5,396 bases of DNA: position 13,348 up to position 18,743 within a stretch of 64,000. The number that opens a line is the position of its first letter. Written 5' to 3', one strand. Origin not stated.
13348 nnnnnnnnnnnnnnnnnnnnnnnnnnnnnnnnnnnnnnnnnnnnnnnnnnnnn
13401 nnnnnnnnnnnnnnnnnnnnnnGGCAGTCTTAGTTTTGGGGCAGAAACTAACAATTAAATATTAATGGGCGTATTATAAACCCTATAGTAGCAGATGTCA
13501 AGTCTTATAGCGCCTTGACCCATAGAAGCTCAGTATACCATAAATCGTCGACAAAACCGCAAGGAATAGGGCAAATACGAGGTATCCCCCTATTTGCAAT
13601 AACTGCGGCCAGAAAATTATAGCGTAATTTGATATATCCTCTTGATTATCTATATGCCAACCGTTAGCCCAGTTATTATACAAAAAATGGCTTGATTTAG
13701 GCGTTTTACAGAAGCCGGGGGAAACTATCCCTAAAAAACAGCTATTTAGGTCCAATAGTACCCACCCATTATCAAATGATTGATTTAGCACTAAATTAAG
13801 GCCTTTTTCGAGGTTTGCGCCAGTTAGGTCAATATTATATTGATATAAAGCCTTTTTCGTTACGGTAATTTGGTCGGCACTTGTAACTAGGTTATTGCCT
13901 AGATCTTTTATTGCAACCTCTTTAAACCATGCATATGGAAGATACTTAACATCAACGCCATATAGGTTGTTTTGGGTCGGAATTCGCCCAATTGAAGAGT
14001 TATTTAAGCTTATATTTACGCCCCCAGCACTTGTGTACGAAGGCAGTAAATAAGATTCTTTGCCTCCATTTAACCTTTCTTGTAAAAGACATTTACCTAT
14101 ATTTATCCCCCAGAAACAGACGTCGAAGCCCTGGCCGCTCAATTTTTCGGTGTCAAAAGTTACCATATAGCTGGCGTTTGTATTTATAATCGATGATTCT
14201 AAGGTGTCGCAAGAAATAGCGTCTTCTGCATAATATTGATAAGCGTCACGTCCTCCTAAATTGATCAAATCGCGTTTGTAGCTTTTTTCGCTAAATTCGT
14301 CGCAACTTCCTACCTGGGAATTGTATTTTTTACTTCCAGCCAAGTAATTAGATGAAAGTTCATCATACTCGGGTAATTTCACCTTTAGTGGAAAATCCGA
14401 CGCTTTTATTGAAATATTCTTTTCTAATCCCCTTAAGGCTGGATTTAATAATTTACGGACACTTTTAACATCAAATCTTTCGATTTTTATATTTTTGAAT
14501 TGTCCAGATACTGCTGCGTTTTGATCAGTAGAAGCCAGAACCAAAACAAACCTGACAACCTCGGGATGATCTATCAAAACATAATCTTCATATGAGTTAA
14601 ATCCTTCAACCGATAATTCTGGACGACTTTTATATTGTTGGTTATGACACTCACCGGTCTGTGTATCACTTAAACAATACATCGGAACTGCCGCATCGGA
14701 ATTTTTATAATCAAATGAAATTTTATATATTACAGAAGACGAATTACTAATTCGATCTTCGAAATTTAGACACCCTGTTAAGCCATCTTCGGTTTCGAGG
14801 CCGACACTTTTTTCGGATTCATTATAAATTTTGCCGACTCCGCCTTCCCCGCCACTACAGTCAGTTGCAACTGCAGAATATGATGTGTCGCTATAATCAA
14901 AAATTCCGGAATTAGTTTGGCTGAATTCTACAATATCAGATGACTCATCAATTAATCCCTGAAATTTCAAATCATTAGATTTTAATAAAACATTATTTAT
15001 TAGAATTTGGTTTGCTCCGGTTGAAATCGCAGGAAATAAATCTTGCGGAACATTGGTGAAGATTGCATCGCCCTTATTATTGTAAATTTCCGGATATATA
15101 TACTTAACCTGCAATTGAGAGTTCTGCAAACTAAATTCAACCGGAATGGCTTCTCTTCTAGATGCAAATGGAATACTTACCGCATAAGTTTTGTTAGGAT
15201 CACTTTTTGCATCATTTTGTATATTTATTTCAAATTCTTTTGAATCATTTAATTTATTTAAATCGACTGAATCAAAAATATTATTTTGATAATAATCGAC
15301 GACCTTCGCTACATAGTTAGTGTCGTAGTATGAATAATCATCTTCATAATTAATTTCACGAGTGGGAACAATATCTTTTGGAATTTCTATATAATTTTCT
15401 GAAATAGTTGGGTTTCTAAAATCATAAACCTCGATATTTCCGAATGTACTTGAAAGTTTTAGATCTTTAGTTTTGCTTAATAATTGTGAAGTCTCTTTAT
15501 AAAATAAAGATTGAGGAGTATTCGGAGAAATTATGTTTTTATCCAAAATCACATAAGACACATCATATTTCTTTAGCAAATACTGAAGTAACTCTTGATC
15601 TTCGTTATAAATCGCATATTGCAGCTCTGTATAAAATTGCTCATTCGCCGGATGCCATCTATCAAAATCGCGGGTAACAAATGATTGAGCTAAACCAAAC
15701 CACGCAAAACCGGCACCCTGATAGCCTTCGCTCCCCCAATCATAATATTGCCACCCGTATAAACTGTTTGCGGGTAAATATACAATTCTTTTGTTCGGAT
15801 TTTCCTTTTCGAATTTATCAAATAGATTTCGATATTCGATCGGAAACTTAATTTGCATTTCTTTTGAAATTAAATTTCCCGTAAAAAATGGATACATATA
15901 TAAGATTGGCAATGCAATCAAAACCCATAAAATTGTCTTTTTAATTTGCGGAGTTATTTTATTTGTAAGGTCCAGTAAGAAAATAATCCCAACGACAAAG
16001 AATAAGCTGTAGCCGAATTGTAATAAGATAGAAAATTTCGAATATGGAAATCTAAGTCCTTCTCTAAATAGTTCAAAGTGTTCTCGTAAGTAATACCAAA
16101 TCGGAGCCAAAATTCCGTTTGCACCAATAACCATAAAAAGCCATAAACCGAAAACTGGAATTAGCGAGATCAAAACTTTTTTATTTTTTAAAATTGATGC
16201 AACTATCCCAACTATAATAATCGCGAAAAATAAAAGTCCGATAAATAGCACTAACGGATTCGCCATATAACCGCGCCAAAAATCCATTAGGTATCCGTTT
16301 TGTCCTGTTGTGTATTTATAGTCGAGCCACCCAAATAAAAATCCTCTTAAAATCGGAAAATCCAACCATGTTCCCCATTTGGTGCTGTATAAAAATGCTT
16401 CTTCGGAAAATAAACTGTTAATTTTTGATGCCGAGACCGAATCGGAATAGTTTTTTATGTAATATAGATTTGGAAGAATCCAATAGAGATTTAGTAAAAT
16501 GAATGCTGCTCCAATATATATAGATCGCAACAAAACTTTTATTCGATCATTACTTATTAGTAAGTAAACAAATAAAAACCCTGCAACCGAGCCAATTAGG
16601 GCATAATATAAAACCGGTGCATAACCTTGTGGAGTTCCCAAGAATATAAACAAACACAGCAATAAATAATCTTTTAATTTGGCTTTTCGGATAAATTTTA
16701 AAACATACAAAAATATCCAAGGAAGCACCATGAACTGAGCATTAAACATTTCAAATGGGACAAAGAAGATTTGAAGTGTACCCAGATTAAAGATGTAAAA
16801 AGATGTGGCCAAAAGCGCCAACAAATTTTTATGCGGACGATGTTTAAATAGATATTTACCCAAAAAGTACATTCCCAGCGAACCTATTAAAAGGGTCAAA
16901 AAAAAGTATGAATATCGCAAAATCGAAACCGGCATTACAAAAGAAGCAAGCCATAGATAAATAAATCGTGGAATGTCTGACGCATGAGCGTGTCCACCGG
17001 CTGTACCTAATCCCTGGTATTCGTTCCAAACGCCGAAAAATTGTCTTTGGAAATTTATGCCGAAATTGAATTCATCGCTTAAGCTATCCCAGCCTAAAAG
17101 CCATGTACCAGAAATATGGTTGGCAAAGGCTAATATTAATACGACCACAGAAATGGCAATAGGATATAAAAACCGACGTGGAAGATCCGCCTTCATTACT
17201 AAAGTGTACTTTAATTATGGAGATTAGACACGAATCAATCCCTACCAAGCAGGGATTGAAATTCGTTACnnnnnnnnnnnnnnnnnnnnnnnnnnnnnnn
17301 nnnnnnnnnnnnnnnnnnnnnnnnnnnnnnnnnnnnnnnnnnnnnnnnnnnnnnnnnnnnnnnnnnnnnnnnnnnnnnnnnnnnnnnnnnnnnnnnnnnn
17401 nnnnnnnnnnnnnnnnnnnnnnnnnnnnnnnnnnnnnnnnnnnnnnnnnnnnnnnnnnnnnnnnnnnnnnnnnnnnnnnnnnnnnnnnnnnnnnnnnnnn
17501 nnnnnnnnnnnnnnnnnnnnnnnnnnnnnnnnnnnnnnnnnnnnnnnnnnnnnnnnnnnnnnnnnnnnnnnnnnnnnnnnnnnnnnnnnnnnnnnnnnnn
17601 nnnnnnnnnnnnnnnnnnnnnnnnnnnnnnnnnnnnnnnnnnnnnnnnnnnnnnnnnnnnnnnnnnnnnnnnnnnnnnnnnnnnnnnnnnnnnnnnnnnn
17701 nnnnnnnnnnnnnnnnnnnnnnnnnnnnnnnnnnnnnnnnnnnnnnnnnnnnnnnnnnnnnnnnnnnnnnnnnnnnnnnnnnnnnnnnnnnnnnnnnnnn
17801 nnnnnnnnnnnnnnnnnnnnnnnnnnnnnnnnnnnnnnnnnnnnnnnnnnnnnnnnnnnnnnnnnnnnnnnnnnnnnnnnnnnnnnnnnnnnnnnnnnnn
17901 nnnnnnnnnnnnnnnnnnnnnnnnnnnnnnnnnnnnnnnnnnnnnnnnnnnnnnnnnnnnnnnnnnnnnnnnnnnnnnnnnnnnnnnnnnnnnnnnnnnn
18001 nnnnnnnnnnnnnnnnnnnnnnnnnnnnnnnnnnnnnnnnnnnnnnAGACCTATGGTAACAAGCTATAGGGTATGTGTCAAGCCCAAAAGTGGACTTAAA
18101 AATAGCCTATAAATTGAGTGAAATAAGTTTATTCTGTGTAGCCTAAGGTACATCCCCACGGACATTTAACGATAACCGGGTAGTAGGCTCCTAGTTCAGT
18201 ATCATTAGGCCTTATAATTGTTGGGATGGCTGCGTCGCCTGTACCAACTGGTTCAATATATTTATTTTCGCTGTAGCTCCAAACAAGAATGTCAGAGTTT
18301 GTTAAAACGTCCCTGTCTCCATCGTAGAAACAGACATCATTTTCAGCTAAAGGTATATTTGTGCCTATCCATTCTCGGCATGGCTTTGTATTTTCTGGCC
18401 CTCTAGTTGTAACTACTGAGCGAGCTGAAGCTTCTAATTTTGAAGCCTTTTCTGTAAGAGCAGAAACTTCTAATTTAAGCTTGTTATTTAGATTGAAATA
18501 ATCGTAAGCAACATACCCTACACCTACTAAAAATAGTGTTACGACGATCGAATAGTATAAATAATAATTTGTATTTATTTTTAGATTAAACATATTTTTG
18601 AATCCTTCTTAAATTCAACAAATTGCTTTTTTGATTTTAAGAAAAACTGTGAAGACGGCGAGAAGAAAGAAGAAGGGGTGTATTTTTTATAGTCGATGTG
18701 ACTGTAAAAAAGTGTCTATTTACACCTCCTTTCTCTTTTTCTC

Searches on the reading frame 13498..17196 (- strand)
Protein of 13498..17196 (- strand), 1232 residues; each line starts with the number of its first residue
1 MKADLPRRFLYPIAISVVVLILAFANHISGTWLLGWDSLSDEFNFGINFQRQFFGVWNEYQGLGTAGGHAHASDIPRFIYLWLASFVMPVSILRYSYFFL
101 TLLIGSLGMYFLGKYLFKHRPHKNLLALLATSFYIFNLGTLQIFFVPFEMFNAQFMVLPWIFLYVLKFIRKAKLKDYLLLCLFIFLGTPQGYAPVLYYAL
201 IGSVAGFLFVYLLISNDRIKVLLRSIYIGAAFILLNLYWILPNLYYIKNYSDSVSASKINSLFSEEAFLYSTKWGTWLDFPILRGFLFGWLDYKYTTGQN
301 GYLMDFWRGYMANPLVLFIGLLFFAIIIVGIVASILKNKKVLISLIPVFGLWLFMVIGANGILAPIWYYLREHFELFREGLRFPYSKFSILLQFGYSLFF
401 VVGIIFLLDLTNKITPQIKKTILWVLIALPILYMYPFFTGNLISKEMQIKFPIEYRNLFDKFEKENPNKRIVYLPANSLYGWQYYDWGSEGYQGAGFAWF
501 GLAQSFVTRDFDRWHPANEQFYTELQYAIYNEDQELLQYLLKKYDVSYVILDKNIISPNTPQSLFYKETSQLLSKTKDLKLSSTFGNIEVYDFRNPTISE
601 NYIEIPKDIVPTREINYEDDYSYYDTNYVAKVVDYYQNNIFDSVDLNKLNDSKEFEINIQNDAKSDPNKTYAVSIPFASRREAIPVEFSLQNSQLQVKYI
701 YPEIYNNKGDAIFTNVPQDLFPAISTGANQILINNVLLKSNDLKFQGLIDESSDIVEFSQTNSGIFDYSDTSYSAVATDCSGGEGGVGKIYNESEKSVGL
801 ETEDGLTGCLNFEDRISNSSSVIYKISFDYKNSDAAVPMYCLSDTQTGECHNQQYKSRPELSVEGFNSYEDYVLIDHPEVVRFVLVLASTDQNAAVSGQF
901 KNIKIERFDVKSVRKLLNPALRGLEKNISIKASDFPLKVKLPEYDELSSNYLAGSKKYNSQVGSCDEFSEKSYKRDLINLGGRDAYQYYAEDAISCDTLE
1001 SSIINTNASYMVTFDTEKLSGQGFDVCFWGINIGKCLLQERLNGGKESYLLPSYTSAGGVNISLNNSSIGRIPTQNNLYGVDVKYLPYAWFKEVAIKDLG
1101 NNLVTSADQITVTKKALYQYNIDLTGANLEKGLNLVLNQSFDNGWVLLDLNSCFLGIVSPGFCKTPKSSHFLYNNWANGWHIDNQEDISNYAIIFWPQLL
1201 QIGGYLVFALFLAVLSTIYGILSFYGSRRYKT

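Call 9: search_protein_families(library=pfam, proteins=[window:13498-17196:-], max_evalue=0.01)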
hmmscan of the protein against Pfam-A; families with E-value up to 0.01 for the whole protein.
window:13498-17196:- (1232 aa): 0 families

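Call 97: search_protein_families(library=pfam, proteins=[window:13498-17196:-], max_evalue=1)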
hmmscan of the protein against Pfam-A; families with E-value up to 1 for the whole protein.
window:13498-17196:- (1232 aa): 0 families

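Call 99: search_solved_structures(query=A10, max_evalue=10, show_alignments=2)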
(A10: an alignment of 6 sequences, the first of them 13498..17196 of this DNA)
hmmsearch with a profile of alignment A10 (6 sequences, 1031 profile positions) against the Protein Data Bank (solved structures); distinct sequences matched with E-value up to 10: 1.
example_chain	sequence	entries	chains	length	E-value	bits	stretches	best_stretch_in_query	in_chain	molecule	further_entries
7sqk_A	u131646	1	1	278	1.7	9.7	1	605-771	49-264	HAUS augmin-like complex subunit 1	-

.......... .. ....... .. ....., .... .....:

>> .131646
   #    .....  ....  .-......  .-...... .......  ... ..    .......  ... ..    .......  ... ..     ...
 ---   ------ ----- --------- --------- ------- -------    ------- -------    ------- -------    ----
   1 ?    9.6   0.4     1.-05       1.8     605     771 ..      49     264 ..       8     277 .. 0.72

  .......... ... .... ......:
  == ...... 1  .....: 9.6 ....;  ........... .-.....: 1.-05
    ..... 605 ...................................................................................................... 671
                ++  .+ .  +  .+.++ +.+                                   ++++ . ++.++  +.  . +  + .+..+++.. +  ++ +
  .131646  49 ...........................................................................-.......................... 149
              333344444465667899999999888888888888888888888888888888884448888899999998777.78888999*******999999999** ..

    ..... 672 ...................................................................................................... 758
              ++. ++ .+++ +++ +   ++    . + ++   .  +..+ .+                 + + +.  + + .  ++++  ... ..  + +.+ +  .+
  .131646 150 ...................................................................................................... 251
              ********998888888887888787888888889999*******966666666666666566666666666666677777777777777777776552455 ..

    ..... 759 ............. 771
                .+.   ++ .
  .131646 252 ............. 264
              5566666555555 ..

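Call 100: search_protein_families(library=ncbifam, proteins=[window:13498-17196:-], max_evalue=1)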
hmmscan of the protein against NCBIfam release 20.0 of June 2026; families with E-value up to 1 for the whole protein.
window:13498-17196:- (1232 aa): 0 families
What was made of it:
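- The large membrane protein has no detectable similarity to any GT-C family (calls 97, 99, 100).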

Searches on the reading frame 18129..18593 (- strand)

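Call 6: search_protein_families(library=ncbifam, proteins=[window:18129-18593:-], max_evalue=1)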
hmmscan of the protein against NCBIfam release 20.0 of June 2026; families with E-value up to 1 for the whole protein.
window:18129-18593:- (154 aa): 2 families
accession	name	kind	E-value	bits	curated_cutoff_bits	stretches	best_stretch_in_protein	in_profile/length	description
NF050106.1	TA_MazE_antitoxin_Deino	equivalog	0.1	12.8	65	1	57-90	27-61/65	type II toxin-antitoxin system MazE family antitoxin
NF009245.0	PRK12599.1-4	equivalog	0.17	12.2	114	1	5-50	57-103/121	cation:proton antiporter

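Call 9: search_protein_families(library=pfam, proteins=[window:18129-18593:-], max_evalue=0.01)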
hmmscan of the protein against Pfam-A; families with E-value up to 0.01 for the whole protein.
window:18129-18593:- (154 aa): 0 families

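Call 109: search_protein_families(library=phrogs, proteins=[window:18129-18593:-], max_evalue=0.01)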
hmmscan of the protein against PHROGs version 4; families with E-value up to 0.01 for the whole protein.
window:18129-18593:- (154 aa): 0 families
